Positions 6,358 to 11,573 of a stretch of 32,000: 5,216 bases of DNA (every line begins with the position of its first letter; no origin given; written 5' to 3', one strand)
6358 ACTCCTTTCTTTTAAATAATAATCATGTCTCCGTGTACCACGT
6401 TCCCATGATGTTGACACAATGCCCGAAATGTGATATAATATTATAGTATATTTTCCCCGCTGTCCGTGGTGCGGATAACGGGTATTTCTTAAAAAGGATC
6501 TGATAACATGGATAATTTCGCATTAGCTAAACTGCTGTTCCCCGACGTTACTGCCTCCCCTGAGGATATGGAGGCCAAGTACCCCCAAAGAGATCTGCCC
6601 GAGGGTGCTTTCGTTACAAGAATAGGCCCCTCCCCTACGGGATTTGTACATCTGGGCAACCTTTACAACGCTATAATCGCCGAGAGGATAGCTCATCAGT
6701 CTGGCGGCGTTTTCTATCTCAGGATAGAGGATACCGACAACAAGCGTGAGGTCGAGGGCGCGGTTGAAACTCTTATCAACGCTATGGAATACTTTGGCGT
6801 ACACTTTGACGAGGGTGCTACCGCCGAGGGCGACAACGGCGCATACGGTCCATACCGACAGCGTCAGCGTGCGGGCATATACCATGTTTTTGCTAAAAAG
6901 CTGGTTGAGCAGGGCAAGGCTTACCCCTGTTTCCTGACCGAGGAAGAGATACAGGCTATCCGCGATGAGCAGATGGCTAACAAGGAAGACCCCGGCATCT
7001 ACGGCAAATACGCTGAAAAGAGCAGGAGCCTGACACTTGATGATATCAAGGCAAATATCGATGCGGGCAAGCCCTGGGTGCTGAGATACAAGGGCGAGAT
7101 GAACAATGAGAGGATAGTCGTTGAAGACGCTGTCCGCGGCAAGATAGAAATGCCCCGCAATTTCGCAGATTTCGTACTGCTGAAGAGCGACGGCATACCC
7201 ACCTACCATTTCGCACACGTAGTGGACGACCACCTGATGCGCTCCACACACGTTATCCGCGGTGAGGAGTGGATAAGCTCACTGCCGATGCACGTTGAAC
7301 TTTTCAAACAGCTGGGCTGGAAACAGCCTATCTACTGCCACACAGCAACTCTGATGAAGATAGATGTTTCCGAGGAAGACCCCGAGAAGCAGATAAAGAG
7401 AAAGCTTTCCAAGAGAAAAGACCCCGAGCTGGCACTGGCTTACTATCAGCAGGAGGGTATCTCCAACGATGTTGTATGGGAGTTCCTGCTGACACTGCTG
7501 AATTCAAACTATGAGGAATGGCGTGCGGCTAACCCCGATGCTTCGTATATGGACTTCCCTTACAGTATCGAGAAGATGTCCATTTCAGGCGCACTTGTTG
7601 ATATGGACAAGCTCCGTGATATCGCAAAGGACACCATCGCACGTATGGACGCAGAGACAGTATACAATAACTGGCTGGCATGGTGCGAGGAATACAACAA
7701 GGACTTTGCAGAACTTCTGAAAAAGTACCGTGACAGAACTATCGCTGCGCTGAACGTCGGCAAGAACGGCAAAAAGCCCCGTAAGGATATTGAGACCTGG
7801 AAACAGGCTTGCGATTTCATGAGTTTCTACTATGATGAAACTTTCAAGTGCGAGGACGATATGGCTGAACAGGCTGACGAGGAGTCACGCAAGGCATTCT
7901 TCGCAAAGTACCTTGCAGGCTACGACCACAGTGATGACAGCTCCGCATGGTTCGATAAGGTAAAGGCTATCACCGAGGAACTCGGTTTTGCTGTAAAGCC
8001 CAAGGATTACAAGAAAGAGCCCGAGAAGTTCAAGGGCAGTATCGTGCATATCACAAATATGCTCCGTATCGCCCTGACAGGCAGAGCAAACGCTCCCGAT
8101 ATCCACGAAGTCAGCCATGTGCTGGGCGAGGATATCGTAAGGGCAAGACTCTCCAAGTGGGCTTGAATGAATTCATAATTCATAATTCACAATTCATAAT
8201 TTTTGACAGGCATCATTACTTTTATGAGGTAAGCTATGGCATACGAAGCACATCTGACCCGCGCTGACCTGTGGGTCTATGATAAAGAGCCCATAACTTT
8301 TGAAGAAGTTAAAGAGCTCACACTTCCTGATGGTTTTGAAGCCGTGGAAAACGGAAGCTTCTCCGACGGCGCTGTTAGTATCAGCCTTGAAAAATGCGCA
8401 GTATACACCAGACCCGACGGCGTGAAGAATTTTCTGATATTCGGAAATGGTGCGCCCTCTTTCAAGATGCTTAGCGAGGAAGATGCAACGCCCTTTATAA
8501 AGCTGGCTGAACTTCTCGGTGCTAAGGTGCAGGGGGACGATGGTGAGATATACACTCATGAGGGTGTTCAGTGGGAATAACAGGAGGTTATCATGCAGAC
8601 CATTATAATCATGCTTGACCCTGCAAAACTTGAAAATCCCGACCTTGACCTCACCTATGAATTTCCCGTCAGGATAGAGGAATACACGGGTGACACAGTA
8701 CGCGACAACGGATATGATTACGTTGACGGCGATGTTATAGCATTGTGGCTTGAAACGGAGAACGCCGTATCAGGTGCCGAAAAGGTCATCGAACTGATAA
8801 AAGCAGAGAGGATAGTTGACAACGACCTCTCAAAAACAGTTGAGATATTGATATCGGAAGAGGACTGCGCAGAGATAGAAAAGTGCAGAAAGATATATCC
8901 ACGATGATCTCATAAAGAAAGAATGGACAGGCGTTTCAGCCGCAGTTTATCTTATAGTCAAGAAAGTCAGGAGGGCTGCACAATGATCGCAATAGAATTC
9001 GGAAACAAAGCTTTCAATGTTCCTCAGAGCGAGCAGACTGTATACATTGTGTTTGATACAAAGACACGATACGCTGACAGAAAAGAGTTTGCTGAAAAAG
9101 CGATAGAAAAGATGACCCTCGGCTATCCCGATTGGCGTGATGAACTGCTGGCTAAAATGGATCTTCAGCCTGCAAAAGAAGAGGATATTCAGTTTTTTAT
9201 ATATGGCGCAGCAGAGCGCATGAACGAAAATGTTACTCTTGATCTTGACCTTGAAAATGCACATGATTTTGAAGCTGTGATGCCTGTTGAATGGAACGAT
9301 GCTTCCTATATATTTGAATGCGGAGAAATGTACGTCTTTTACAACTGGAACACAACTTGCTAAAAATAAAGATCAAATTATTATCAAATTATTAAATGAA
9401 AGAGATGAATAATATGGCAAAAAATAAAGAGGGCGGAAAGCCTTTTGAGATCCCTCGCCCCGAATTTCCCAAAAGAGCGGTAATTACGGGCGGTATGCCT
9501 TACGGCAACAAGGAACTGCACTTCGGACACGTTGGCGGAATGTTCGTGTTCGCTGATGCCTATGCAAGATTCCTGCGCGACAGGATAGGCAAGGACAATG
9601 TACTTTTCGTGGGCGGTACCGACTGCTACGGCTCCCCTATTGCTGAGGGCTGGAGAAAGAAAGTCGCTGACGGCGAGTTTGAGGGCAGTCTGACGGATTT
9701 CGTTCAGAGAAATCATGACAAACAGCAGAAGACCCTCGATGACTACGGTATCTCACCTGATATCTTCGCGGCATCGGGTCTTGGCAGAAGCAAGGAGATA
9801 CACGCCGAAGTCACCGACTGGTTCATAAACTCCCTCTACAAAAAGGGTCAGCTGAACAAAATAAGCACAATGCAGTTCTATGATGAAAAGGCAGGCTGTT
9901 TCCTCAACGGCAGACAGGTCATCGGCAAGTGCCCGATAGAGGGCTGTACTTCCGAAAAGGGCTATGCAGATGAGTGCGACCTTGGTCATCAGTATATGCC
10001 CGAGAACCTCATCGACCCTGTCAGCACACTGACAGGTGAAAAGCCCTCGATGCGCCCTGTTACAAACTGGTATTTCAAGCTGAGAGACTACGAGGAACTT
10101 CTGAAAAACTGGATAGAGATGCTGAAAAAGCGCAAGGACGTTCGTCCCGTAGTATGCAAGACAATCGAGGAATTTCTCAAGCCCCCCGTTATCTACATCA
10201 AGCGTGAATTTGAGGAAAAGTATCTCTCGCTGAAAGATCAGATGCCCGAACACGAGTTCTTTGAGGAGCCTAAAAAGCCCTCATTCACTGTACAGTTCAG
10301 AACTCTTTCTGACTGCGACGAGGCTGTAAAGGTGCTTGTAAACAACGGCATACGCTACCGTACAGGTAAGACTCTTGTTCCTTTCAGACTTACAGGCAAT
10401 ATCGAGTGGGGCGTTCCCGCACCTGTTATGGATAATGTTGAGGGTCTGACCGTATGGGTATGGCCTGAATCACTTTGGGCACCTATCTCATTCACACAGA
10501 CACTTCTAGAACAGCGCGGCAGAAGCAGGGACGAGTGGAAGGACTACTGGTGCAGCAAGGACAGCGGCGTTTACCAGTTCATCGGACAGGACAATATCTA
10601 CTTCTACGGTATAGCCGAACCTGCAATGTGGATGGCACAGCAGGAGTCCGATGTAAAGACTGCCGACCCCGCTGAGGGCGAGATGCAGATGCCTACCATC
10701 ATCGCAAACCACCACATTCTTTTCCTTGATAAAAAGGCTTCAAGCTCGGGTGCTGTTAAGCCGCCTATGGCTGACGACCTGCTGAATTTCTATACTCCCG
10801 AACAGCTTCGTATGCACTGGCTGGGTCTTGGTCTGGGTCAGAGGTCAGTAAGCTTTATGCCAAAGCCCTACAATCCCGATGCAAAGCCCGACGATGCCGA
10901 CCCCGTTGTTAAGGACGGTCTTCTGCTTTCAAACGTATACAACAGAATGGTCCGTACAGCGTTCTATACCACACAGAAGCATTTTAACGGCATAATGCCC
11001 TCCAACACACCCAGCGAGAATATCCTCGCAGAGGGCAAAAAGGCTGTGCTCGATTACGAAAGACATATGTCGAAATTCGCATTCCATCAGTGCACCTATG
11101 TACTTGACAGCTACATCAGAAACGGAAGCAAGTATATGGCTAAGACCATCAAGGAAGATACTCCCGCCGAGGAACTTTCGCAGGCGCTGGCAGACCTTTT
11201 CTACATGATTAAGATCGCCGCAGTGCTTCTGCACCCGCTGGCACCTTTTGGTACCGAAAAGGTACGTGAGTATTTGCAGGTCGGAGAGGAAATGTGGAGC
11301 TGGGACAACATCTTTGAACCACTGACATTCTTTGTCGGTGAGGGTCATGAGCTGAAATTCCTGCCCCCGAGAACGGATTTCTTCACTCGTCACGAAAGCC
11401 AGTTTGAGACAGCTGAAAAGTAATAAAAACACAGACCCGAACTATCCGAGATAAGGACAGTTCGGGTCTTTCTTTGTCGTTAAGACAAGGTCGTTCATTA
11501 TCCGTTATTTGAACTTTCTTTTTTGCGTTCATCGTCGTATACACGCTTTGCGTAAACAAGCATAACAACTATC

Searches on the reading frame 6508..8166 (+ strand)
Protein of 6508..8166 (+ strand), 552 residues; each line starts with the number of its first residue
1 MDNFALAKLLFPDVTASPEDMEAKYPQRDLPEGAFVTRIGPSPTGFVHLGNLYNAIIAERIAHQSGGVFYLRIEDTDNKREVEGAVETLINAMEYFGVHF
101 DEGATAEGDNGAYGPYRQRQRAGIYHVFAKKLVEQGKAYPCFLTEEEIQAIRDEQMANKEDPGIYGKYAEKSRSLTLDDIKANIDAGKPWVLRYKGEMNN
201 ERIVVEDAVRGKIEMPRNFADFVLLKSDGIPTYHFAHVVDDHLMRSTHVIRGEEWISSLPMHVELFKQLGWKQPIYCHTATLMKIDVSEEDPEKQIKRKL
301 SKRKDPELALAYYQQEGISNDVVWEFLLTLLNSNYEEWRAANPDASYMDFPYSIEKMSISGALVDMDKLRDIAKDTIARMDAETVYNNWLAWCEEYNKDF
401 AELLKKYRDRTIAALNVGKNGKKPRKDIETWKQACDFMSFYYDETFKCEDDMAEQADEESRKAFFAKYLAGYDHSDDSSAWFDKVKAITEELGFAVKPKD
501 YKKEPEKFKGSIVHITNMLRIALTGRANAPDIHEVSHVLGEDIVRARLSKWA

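Call 45: search_protein_families(library=pfam, proteins=[window:6508-8166:+])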
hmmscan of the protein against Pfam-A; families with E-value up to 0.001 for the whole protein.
window:6508-8166:+ (552 aa): 2 families
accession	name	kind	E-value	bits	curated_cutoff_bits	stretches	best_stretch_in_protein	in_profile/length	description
PF00749.27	tRNA-synt_1c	-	3.9e-66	223.6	23.4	1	36-329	3-274/314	tRNA synthetases class I (E and Q), catalytic domain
PF19269.4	Anticodon_2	-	1.5e-08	35.6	23.6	1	424-550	23-139/141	Anticodon binding domain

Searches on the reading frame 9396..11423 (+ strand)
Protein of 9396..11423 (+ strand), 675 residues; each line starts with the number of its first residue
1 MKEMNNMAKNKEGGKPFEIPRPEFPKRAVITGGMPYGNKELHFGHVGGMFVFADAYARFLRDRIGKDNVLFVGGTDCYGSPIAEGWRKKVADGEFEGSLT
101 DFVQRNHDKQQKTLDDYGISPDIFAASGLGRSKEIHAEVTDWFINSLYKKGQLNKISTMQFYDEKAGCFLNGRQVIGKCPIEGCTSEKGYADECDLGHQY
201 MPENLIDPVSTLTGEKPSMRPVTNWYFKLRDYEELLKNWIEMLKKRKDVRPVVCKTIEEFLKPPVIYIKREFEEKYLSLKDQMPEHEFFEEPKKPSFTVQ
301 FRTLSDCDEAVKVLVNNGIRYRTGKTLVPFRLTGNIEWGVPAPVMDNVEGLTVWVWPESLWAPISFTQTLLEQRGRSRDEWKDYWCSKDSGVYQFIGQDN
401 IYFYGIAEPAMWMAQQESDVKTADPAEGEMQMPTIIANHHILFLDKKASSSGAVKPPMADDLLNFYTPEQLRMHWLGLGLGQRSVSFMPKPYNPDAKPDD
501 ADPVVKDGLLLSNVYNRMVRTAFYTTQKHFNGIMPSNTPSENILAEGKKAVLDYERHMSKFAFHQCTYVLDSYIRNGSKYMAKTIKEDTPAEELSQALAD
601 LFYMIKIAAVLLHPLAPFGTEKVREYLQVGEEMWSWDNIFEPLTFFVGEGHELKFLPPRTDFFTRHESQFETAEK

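Call 45: search_protein_families(library=pfam, proteins=[window:9396-11423:+])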
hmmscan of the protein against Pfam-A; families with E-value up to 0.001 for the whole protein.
window:9396-11423:+ (675 aa): 3 families
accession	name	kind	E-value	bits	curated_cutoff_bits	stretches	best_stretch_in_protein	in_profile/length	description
PF09334.17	tRNA-synt_1g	-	1.4e-62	212.2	20.1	2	29-263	2-224/391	tRNA synthetases class I (M)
PF08264.19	Anticodon_1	-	7.1e-05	23.1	25.1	1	542-624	3-87/148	Anticodon-binding domain of tRNA ligase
PF00133.28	tRNA-synt_1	-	0.00021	20.6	22.7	1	29-172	26-175/414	tRNA synthetases class I (I, L, M and V)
